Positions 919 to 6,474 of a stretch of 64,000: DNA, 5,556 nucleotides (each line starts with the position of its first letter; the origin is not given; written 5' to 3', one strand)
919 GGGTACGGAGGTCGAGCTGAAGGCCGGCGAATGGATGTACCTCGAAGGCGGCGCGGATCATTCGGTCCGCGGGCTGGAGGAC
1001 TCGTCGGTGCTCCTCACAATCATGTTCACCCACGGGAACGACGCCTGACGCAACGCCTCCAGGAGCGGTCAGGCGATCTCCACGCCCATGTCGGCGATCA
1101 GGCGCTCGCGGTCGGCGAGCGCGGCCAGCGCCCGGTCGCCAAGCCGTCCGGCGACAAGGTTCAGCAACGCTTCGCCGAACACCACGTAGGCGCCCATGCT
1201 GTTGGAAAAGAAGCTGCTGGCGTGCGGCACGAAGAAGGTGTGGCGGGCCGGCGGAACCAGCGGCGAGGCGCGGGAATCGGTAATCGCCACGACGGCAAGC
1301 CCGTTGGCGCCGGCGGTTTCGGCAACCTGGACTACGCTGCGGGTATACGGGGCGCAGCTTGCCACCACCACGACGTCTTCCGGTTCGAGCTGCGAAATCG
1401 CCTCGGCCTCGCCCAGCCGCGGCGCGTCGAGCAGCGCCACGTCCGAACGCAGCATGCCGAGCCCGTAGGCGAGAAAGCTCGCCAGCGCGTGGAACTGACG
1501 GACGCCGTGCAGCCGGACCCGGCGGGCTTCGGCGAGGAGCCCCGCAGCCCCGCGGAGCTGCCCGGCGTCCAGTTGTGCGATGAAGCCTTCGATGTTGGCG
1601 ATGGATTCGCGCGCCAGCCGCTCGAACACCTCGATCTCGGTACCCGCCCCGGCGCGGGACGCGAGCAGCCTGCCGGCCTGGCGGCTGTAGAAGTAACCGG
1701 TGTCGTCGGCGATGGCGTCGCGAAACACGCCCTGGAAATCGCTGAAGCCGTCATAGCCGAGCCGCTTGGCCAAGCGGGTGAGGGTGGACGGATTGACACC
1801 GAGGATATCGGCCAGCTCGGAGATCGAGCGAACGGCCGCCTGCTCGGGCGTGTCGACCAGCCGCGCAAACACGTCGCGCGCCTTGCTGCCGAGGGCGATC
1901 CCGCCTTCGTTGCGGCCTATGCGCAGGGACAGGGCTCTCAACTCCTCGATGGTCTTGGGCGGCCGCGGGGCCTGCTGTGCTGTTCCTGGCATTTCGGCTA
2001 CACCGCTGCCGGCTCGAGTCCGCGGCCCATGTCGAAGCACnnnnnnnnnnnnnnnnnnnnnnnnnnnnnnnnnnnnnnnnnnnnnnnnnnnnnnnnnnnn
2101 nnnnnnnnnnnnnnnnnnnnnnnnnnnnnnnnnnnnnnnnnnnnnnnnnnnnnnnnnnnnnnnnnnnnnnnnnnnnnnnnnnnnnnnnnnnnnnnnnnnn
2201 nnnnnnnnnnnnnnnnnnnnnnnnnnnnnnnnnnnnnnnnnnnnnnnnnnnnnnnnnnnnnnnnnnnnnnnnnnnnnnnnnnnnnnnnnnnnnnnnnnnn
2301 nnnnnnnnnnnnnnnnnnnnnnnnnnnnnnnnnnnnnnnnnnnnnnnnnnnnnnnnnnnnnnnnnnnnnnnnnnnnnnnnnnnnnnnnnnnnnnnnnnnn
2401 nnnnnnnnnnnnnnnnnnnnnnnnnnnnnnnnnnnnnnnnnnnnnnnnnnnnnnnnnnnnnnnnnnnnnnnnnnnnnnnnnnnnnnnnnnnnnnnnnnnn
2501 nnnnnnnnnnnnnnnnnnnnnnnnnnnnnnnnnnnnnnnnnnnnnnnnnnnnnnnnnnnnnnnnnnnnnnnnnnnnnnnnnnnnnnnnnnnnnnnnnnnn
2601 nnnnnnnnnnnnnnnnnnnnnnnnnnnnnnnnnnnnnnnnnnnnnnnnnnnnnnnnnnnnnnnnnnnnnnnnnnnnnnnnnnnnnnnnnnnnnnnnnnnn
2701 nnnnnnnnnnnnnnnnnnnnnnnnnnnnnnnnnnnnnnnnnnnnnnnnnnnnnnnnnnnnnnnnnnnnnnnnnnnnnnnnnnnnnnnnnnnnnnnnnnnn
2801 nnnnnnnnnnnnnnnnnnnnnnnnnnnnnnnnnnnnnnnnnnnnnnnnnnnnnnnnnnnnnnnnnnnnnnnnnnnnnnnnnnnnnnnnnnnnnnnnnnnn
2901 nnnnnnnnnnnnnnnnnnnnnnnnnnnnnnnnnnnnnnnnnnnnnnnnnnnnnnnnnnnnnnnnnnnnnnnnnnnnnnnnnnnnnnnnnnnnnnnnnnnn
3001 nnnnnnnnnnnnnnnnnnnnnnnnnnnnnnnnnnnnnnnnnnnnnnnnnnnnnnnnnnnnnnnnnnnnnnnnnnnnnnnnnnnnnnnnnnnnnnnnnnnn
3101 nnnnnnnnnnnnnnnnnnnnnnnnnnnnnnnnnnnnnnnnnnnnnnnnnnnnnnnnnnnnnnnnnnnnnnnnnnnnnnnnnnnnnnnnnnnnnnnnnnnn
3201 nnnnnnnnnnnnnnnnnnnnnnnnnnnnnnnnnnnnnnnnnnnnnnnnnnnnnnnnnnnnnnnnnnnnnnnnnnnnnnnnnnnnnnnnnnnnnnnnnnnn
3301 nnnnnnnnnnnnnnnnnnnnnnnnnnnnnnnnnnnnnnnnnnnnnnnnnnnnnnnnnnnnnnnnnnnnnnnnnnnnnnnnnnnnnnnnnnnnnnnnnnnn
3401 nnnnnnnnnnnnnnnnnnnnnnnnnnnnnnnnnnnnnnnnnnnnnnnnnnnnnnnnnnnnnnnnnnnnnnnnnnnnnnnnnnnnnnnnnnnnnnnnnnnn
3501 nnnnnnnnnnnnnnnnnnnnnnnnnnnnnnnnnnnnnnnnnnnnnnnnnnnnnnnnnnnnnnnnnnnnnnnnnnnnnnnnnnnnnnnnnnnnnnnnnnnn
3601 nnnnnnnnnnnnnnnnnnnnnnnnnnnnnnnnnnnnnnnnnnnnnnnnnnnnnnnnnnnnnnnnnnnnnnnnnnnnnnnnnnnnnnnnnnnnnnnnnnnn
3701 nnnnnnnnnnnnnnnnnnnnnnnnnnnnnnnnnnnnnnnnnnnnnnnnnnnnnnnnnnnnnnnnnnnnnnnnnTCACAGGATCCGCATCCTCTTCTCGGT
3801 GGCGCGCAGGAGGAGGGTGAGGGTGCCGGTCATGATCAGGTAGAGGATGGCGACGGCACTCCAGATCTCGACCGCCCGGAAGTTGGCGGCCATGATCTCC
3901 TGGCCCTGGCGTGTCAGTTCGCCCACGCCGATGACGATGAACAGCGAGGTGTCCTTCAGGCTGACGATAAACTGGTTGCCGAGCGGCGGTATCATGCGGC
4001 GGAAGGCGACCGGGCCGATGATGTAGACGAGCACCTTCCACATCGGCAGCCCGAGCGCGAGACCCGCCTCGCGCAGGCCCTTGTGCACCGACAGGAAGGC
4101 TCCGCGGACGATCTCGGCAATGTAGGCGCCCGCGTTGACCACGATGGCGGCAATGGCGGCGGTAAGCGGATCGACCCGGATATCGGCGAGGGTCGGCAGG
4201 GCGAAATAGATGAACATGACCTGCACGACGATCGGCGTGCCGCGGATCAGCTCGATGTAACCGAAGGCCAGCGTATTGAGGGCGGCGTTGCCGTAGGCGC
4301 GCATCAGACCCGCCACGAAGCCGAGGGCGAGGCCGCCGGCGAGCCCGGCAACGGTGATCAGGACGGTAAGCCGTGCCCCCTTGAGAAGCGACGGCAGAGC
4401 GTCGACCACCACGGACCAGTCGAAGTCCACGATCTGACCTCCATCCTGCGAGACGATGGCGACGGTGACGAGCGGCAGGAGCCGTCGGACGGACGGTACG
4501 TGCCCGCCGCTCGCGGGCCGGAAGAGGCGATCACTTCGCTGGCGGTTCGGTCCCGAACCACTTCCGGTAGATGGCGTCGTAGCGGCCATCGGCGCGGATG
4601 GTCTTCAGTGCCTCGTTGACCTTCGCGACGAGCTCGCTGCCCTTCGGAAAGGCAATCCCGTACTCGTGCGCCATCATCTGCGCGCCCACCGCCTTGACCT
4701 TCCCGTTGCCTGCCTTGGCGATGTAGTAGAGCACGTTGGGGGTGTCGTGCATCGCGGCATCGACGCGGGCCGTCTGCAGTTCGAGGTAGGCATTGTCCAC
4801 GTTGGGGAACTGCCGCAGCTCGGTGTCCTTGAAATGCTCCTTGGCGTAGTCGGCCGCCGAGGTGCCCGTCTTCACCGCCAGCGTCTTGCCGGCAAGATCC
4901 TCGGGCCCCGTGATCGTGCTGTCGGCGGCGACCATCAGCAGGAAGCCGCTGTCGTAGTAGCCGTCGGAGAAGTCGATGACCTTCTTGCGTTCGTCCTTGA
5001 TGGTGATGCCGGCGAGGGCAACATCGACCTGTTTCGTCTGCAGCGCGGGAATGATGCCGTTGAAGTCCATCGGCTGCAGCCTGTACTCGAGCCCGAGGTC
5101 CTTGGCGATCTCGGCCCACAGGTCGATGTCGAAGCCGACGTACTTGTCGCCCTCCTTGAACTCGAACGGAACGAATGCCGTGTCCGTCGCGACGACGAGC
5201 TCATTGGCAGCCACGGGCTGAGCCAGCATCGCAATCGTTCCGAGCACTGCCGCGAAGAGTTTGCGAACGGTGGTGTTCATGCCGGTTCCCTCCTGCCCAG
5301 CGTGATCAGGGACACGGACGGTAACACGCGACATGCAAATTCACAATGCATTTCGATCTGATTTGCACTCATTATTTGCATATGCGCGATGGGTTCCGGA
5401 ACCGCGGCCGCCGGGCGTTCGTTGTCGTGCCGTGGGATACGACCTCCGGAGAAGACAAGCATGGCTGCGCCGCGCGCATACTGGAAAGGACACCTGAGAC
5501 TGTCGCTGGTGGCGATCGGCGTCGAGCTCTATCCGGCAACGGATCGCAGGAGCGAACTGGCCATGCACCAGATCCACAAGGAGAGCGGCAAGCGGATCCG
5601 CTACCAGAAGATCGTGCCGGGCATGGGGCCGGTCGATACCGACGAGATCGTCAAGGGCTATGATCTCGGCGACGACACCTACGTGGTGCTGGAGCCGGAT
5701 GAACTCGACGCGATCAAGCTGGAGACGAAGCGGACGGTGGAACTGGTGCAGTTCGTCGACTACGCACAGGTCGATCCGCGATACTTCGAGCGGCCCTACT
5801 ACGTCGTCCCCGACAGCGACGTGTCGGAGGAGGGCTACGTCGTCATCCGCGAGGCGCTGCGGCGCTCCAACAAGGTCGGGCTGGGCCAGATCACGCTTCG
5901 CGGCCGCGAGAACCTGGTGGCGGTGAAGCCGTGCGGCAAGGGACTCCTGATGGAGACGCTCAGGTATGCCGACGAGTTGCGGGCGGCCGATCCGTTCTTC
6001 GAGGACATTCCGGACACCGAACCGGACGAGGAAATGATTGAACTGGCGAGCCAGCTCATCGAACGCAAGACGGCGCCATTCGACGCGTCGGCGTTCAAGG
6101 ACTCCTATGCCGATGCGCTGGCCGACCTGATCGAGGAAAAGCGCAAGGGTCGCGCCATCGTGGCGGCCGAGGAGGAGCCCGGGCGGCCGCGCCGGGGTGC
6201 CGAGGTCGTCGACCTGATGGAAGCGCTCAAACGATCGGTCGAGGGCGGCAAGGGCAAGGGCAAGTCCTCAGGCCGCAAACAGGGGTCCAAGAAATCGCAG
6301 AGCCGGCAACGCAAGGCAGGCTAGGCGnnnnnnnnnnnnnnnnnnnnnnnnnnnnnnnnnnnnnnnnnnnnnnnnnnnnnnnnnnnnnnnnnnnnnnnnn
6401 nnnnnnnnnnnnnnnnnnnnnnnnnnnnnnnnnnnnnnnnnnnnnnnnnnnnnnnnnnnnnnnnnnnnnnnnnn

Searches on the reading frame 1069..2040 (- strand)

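Call 32: search_protein_families(library=pfam, proteins=[window:1069-2040:-], max_evalue=0.00001)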
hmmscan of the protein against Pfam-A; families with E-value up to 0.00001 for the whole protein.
window:1069-2040:- (323 aa): 2 families
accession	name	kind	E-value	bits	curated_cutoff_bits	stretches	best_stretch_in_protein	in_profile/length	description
PF01380.27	SIS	-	5.9e-10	39.5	25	1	169-293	2-129/131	SIS domain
PF01418.23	HTH_6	-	9.9e-08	32.3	28.3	1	62-107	26-71/77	Helix-turn-helix domain, rpiR family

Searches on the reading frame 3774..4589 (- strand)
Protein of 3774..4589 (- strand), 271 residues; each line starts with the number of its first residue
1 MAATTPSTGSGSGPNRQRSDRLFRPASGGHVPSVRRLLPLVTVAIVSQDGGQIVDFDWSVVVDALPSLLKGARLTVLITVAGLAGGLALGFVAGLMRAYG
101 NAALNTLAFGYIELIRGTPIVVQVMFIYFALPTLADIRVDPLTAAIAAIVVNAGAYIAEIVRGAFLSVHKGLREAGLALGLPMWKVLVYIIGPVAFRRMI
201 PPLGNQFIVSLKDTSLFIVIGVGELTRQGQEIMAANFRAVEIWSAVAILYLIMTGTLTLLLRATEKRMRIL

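Call 32: search_protein_families(library=pfam, proteins=[window:3774-4589:-], max_evalue=0.00001)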
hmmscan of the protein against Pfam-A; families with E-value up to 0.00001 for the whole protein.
window:3774-4589:- (271 aa): 1 family
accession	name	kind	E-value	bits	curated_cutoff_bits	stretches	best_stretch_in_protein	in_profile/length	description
PF00528.27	BPD_transp_1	-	1.6e-22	80.6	26.4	1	87-269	2-183/184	Binding-protein-dependent transport system inner membrane component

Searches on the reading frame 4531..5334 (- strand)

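Call 32: search_protein_families(library=pfam, proteins=[window:4531-5334:-], max_evalue=0.00001)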
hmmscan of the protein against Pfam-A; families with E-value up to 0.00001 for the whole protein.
window:4531-5334:- (267 aa): 2 families
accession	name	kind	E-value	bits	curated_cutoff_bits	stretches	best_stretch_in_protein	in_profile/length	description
PF00497.25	SBP_bac_3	-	4.5e-42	143.4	26.4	1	46-261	1-131/132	Bacterial extracellular solute-binding proteins, family 3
PF10613.14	Lig_chan-Glu_bd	-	1.3e-12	48.2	30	1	59-136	22-112/115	Ligated ion channel L-glutamate- and glycine-binding site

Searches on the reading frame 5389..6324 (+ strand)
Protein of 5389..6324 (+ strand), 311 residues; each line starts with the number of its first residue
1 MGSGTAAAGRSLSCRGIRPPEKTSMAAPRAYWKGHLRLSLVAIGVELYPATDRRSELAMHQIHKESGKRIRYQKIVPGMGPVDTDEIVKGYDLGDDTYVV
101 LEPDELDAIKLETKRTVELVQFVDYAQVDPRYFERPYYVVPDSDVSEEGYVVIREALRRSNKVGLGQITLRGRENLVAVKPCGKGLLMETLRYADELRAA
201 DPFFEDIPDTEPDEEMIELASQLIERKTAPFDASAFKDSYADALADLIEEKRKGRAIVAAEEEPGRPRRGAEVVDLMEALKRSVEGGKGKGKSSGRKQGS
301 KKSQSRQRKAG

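Call 32: search_protein_families(library=pfam, proteins=[window:5389-6324:+], max_evalue=0.00001)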
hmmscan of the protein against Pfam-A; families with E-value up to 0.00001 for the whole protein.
window:5389-6324:+ (311 aa): 1 family
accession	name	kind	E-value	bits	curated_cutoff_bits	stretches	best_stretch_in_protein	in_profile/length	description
PF02735.22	Ku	-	6e-51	173.5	25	1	38-218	2-189/190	Ku70/Ku80 beta-barrel domain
